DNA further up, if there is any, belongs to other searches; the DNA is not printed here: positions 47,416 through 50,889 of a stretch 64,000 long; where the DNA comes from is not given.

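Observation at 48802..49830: recG is split inside its Walker-A motif by a 343-codon intein with a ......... homing endonuclease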

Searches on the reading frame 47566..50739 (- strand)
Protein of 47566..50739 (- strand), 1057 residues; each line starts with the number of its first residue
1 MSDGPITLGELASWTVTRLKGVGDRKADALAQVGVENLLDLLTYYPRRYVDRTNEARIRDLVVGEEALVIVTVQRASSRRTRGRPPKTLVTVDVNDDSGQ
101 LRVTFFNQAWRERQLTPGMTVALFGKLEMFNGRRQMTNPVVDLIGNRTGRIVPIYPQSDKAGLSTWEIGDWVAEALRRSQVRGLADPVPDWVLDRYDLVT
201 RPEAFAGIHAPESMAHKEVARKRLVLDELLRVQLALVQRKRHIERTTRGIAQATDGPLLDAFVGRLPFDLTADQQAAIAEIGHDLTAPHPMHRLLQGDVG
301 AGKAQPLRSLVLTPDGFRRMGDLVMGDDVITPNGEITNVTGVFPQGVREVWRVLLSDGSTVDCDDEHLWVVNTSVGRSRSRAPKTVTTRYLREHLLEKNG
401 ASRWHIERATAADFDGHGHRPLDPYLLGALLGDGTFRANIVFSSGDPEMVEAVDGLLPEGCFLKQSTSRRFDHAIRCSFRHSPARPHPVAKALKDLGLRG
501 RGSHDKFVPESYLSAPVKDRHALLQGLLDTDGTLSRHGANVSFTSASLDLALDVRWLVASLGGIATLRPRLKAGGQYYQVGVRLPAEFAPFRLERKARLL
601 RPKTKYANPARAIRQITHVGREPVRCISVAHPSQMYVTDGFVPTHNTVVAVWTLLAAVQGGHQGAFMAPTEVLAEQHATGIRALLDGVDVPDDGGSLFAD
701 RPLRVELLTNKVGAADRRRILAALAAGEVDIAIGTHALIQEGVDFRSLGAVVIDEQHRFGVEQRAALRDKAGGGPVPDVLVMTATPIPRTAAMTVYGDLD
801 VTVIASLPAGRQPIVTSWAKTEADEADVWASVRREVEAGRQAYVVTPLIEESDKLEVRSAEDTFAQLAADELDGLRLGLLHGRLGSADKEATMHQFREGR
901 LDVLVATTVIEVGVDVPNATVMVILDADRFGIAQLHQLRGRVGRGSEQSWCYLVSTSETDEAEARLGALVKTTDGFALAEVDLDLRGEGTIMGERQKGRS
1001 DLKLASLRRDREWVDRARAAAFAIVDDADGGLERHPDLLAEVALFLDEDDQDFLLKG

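Call 4: search_protein_families(library=pfam, proteins=[window:47566-50739:-], max_evalue=1)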
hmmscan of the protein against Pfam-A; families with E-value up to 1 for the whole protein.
window:47566-50739:- (1057 aa): 8 families
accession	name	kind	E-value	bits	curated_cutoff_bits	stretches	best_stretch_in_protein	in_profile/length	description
PF00271.37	Helicase_C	-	9.5e-22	77.8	23.5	1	837-944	13-108/110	Helicase conserved C-terminal domain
PF17191.10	RecG_wedge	-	7.5e-18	65.1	23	1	19-159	5-144/162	RecG wedge domain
PF00270.35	DEAD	-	1.5e-11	44.8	26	1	647-791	28-164/167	DEAD/DEAH box helicase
PF01336.31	tRNA_anti-codon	-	1.4e-08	35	27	1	79-140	10-71/75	OB-fold nucleic acid binding domain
PF19833.4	RecG_dom3_C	-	1.8e-08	34.7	26.8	1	972-1029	1-59/87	ATP-dependent DNA helicase RecG, domain 3, C-terminal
PF14528.11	LAGLIDADG_3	-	5.9e-08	33.3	22.5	1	522-575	5-62/82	LAGLIDADG-like domain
PF22590.2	Cas3-like_C_2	-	0.00024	21.8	27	1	857-945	12-104/106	CRISPR-associated nuclease/helicase Cas3, C-terminal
PF10768.14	FliX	-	0.095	13.6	25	1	852-898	60-106/135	Class II flagellar assembly regulator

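Call 5: search_protein_families(library=ncbifam, proteins=[window:47566-50739:-], max_evalue=1)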
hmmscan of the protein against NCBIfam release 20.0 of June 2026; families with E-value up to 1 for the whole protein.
window:47566-50739:- (1057 aa): 54 families (the best 25 are shown)
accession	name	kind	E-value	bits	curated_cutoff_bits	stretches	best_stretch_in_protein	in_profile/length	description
NF008168.0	PRK10917.2-2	equivalog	3.3e-233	776.4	718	2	642-1042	395-781/795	ATP-dependent DNA helicase RecG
NF008165.0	PRK10917.1-3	equivalog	2.2e-222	740.4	711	2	642-1032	294-667/692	ATP-dependent DNA helicase RecG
NF008170.0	PRK10917.2-4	equivalog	2.2e-207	690.8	975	2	639-1041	427-811/826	ATP-dependent DNA helicase RecG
TIGR00643.1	recG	equivalog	1.8e-204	681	659.4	2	644-1020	267-628/629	ATP-dependent DNA helicase RecG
NF008167.0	PRK10917.2-1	equivalog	5.1e-203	676.2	995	3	628-1056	301-743/744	ATP-dependent DNA helicase RecG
NF008163.0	PRK10917.1-1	equivalog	1.5e-173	578.8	796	2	635-1027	291-670/692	ATP-dependent DNA helicase RecG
NF008164.0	PRK10917.1-2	equivalog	4.1e-168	560.8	785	2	638-1036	302-681/704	ATP-dependent DNA helicase RecG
NF008166.0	PRK10917.1-4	equivalog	2e-160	535.2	864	2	619-1035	284-691/705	ATP-dependent DNA helicase RecG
TIGR00580.2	mfd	equivalog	6.1e-98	329.3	800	2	647-999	468-799/907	transcription-repair coupling factor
NF008169.0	PRK10917.2-3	equivalog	3.6e-82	276.8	555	2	660-1018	275-600/610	ATP-dependent DNA helicase RecG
NF007966.0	PRK10689.1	equivalog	1.7e-71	241.3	1329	2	642-1000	630-967/1148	transcription-repair coupling factor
NF003673.1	PRK05298.1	equivalog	7.6e-12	44.4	743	2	855-945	451-542/653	excinuclease ABC subunit UvrB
TIGR00631.1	uvrb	equivalog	3.6e-11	42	750.1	2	873-944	466-541/658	excinuclease ABC subunit UvrB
NF005852.0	PRK07773.1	equivalog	6.7e-11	41.2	780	1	335-578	438-677/886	replicative DNA helicase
TIGR02621.3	cas3_GSU0051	exception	4.7e-09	35.6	400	1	762-974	187-403/854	type I-G CRISPR-associated helicase/endonuclease Cas3g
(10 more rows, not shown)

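Call 14: find_encoding_contigs(protein=window:47566-50739:-, flank=3000, max_places=4)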
Protein window:47566-50739:- (1057 aa): no gene with exactly this product is on record in the collection.

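Call 15: find_related_loci(query=window:47566-50739:-, collection=genome_contigs, flank=1500)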
Query window:47566-50739:- (1057 aa) in genome_contigs; peptide patterns used: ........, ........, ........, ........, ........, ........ (x = any residue, [..] = any of these).
600 stretches matched a pattern (row limit reached: there are more); 593 encode a relative of the query (tblastn E <= 1e-3); the best 80 are kept; 79 distinct loci.
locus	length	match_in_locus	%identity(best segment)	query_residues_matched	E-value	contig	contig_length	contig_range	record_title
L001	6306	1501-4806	46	5-1057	0e+0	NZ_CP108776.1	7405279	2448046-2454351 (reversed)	Embleya sp. NBC_00896 chromosome, complete genome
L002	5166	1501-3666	90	1-1057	0e+0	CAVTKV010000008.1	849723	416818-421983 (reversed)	MAG: uncultured Acidimicrobiales bacterium isolate MFD06742.bin.2.133 genome assembly, contig: contig_23428, whole genom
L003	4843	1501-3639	85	1-1057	0e+0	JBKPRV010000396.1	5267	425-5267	MAG: Actinomycetota bacterium isolate GS_EKS_MAG_00039 GS_EKS_000000705971, whole genome shotgun sequence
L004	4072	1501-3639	87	1-1057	0e+0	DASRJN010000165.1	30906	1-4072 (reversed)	MAG TPA_asm: Acidimicrobiales bacterium isolate SMAG_U10137 k141_316781, whole genome shotgun sequence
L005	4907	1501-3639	79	1-1057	0e+0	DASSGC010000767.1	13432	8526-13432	MAG TPA_asm: Acidimicrobiales bacterium isolate SMAG_U1022 k141_415285, whole genome shotgun sequence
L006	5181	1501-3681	82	1-1057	0e+0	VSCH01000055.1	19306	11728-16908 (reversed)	MAG: Acidimicrobiia bacterium isolate ZCMRG11 NODE_481_length_19306_cov_19.474625, whole genome shotgun sequence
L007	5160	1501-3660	87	1-1057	0e+0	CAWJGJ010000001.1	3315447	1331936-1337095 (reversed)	MAG: uncultured Acidimicrobiales bacterium isolate MFD09267.bin.1.253 genome assembly, contig: contig_1114, whole genome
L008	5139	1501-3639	86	1-1057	0e+0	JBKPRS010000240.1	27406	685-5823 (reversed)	MAG: Actinomycetota bacterium isolate GS_EKS_MAG_00043 GS_EKS_000001054081, whole genome shotgun sequence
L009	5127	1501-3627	78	5-1057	0e+0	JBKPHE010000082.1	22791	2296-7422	MAG: Actinomycetota bacterium isolate HAY_GB_MAG_00018 HAY_GB_000000094881, whole genome shotgun sequence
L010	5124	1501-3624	80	5-1057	0e+0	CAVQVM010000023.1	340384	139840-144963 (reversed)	MAG: uncultured bacterium isolate MFD09267.bin.1.232 genome assembly, contig: contig_58050, whole genome shotgun sequenc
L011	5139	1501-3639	83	3-1057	0e+0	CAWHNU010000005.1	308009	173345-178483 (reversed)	MAG: uncultured Acidimicrobiales bacterium isolate MFD04850.bin.2.134 genome assembly, contig: contig_22961, whole genom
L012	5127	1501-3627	79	5-1057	0e+0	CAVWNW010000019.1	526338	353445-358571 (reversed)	MAG: uncultured bacterium isolate MFD09267.bin.2.210 genome assembly, contig: contig_77149, whole genome shotgun sequenc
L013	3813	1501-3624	82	5-1056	0e+0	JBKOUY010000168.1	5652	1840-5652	MAG: Actinomycetota bacterium isolate GM_HAYS_MAG_00007 GM_HAYS_000001538810, whole genome shotgun sequence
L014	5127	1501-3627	81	5-1057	0e+0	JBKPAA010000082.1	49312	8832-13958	MAG: Actinomycetota bacterium isolate GB_HAYS_MAG_00020 GB_HAYS_000001432789, whole genome shotgun sequence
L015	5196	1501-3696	77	5-1057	0e+0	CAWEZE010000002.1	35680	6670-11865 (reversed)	MAG: uncultured bacterium isolate MFD09267.bin.1.261 genome assembly, contig: contig_108118, whole genome shotgun sequen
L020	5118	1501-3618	67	5-1057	9e-170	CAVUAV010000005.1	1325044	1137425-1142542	MAG: uncultured Acidimicrobiales bacterium isolate MFD02199.bin.2.7 genome assembly, contig: contig_12269, whole genome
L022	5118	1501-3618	67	5-1057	5e-169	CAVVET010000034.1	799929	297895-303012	MAG: uncultured Acidimicrobiales bacterium isolate MFD02242.bin.2.229 genome assembly, contig: contig_7809, whole genome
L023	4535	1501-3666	66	5-1057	3e-168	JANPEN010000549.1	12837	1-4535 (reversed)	MAG: Acidimicrobiia bacterium isolate VAR_78_metabat_23 VAR_78_k141_808440, whole genome shotgun sequence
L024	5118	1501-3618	67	5-1057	6e-168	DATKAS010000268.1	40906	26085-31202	MAG TPA_asm: Acidimicrobiales bacterium isolate SMAG_U15211 k141_5105129, whole genome shotgun sequence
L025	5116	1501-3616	70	6-1057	2e-167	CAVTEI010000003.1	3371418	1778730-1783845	MAG: uncultured Acidimicrobiales bacterium isolate MFD00962.bin.2.274 genome assembly, contig: contig_19309, whole genom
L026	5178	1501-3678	68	2-1057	4e-167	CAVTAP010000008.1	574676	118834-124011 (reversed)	MAG: uncultured Actinomycetota bacterium isolate MFD04651.bin.1.172 genome assembly, contig: contig_2397, whole genome s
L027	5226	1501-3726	65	1-1057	9e-167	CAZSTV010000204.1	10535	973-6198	MAG TPA_asm: uncultured Acidimicrobiaceae bacterium isolate SRP268394_co1_97 genome assembly, contig: NODE_9776_length_1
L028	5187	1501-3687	63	16-1057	2e-166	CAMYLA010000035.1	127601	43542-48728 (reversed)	MAG: uncultured Acidimicrobiaceae bacterium isolate FCS_M_Acidobacteriota_12 genome assembly, contig: scaffold_867, whol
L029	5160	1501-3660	64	6-1057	3e-164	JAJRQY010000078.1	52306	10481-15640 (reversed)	MAG: Actinomycetes bacterium isolate Dive100_bin2.26 k141_557286, whole genome shotgun sequence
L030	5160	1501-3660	64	6-1057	4e-164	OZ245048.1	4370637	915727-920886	MAG: Acidimicrobiales bacterium isolate fd8095d6-3f49-4c9a-911c-9a204c92b890 genome assembly, chromosome: 1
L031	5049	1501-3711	65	6-1057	7e-164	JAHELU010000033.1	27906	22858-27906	MAG: Acidimicrobiales bacterium isolate Ww635 NODE_3955_length_27906_cov_3.340076, whole genome shotgun sequence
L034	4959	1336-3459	67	6-1057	2e-163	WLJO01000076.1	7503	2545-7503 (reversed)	MAG: Actinomycetota bacterium isolate UFOp-RH-15aug16-100 RH-15aug16-100-c75, whole genome shotgun sequence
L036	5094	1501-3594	70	7-1057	6e-163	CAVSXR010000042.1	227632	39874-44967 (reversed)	MAG: uncultured Acidimicrobiaceae bacterium isolate MFD05684.bin.2.36 genome assembly, contig: contig_54758, whole genom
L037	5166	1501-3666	66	6-1057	5e-162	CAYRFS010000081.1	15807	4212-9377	MAG TPA_asm: uncultured Acidimicrobiaceae bacterium isolate SRP237561_co1_99 genome assembly, contig: NODE_6503_length_1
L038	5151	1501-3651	66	5-1057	3e-162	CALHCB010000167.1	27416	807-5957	MAG: uncultured Acidimicrobiales bacterium isolate R4_Bin_Bin_147_sub_1 genome assembly, contig: c_000000169361, whole g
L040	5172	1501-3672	65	4-1057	8e-161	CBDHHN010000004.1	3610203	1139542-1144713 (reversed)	MAG: Acidimicrobiales bacterium isolate 52bdf354-617b-472d-aa5f-cc26607e9683 genome assembly, contig: contig_4, whole ge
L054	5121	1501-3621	67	5-1057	7e-157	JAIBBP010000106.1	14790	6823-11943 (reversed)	MAG: Microthrixaceae bacterium isolate SSF14 UP4B101214_NODE_3832_length_14790_cov_4.581395, whole genome shotgun sequen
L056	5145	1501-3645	65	7-1057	2e-155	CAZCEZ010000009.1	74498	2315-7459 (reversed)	MAG TPA_asm: uncultured Acidimicrobiaceae bacterium isolate SRP321284_co1_123 genome assembly, contig: NODE_393_length_7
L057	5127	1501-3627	81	5-1057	0e+0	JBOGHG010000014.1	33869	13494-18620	MAG: Acidimicrobiales bacterium isolate SD8030_metabat2.bin.5 NODE_125_length_33869_cov_8.456316, whole genome shotgun s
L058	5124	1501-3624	66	4-1057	8e-154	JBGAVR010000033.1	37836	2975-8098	MAG: Microthrixaceae bacterium isolate MAG_AAO_AS.66 AAOAS-66_NODE_33_length_37836_cov_5.447364, whole genome shotgun se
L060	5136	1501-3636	61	1-1057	1e-149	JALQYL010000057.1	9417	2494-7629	MAG: Ilumatobacteraceae bacterium isolate HJF.23 NODE_57_length_9417_cov_4.402784, whole genome shotgun sequence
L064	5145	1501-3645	76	1-1057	0e+0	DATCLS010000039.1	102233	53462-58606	MAG TPA_asm: Acidimicrobiales bacterium isolate SMAG_U7128 k141_390018, whole genome shotgun sequence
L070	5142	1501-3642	59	4-1057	2e-136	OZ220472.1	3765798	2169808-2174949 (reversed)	MAG: Acidimicrobiales bacterium isolate 50d9dbc7-b9bb-4ef4-8b8a-a1bf32c38d06 genome assembly, chromosome: 1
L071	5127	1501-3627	58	4-1057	5e-135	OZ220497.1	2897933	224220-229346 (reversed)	MAG: Acidimicrobiales bacterium isolate 893527ef-317f-4e76-befb-80f720a9291d genome assembly, chromosome: 1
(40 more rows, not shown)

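Call 18: find_homologous_proteins(query=window:47566-50739:-, max_evalue=1e-50)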
Query window:47566-50739:- (1057 aa): 6605 proteins with E <= 1e-50 among 8000 candidates; the best 120 are listed.
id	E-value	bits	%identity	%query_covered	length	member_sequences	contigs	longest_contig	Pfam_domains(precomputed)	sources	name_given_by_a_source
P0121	0.0e+0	2066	87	100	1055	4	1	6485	PF00270.36,PF17191.11,PF14528.12,PF00271.38,PF01336.32,PF19833.5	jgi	jgi:ATP-dependent DNA helicase RecG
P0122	0.0e+0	1984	84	100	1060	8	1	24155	PF00270.36,PF17191.11,PF14528.12,PF00271.38,PF01336.32,PF19833.5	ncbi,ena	-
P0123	0.0e+0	1440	64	99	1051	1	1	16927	PF00270.36,PF17191.11,PF14528.12,PF00271.38,PF01336.32,PF19833.5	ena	-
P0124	0.0e+0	1431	90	41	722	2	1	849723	PF00270.36,PF17191.11,PF00271.38,PF01336.32,PF19833.5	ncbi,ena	-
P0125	0.0e+0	1407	86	43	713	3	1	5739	PF00270.36,PF17191.11,PF00271.38,PF01336.32,PF19833.5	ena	-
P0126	0.0e+0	1406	87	43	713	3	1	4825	PF00270.36,PF17191.11,PF00271.38,PF01336.32,PF19833.5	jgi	jgi:ATP-dependent DNA helicase RecG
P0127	0.0e+0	1401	90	40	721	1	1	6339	PF00270.36,PF17191.11,PF00271.38,PF01336.32,PF19833.5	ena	-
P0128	0.0e+0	1398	90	40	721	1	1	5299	PF00270.36,PF17191.11,PF00271.38,PF01336.32,PF19833.5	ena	-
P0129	0.0e+0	1394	89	41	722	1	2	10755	PF00270.36,PF17191.11,PF00271.38,PF01336.32,PF19833.5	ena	-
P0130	0.0e+0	1393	89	41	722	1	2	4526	PF00270.36,PF17191.11,PF00271.38,PF01336.32,PF19833.5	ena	-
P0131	0.0e+0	1391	87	42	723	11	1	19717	PF00270.36,PF17191.11,PF00271.38,PF01336.32,PF19833.5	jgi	jgi:ATP-dependent DNA helicase RecG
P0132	0.0e+0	1390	87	42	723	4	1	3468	PF00270.36,PF17191.11,PF00271.38,PF01336.32,PF19833.5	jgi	jgi:ATP-dependent DNA helicase RecG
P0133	0.0e+0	1389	89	41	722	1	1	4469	PF00270.36,PF17191.11,PF00271.38,PF01336.32,PF19833.5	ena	-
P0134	0.0e+0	1387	88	41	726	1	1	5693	PF00270.36,PF17191.11,PF00271.38,PF01336.32,PF19833.5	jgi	jgi:ATP-dependent DNA helicase RecG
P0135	0.0e+0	1382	88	41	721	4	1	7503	PF00270.36,PF17191.11,PF00271.38,PF01336.32,PF19833.5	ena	-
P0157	0.0e+0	1351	62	99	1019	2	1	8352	PF00270.36,PF17191.11,PF14528.12,PF00271.38,PF19833.5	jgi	jgi:ATP-dependent DNA helicase RecG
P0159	0.0e+0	1345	87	41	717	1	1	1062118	PF00270.36,PF17191.11,PF00271.38,PF01336.32,PF19833.5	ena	-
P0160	0.0e+0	1343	87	41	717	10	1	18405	PF00270.36,PF17191.11,PF00271.38,PF01336.32,PF19833.5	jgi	jgi:ATP-dependent DNA helicase RecG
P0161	0.0e+0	1343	86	41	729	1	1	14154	PF00270.36,PF17191.11,PF00271.38,PF01336.32,PF19833.5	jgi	jgi:ATP-dependent DNA helicase RecG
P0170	0.0e+0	1338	84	42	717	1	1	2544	PF00270.36,PF17191.11,PF00271.38,PF01336.32,PF19833.5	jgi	jgi:ATP-dependent DNA helicase RecG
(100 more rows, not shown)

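Call 20: find_encoding_contigs(protein=P0121, flank=3000, max_places=2)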
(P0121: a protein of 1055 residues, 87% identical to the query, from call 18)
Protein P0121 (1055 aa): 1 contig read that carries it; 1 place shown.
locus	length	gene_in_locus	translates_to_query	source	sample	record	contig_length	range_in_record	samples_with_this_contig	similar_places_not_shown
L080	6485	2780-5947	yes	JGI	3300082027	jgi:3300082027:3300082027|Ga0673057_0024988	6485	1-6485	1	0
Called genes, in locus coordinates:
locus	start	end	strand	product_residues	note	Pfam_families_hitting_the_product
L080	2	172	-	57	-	?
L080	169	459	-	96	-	-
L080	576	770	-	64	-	PF00830:Ribosomal_L28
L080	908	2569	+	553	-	PF02734:Dak2, PF21645:FakA-like_M, PF13684:FakA-like_C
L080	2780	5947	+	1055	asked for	PF17191:RecG_wedge, PF01336:tRNA_anti-codon (weak), PF14528:LAGLIDADG_3 (weak), PF00270:DEAD, PF00271:Helicase_C, PF19833:RecG_dom3_C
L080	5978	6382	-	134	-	-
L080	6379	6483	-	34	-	?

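Call 21: find_encoding_contigs(protein=P0122, flank=3000, max_places=2)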
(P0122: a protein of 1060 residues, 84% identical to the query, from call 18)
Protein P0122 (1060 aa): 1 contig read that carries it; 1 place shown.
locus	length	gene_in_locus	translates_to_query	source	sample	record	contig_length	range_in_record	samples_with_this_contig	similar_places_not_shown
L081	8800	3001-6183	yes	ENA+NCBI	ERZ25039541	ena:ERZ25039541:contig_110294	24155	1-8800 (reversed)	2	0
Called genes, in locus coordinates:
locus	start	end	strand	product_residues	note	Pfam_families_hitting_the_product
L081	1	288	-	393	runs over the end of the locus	PF01266:DAO (weak), PF01494:FAD_binding_3, PF07992:Pyr_redox_2 (faint)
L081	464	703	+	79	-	PF01402:RHH_1 (faint)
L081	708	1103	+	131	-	PF01850:PIN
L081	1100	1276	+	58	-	-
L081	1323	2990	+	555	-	PF02734:Dak2, PF21645:FakA-like_M, PF13684:FakA-like_C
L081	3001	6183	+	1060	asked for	PF17191:RecG_wedge, PF01336:tRNA_anti-codon (weak), PF14528:LAGLIDADG_3 (faint), PF00270:DEAD, PF00271:Helicase_C, PF19833:RecG_dom3_C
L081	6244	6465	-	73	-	PF00589:Phage_integrase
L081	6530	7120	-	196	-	PF00440:TetR_N (weak), PF16925:TetR_C_13 (faint)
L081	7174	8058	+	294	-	PF00106:adh_short, PF13561:adh_short_C2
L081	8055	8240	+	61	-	-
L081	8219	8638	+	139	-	-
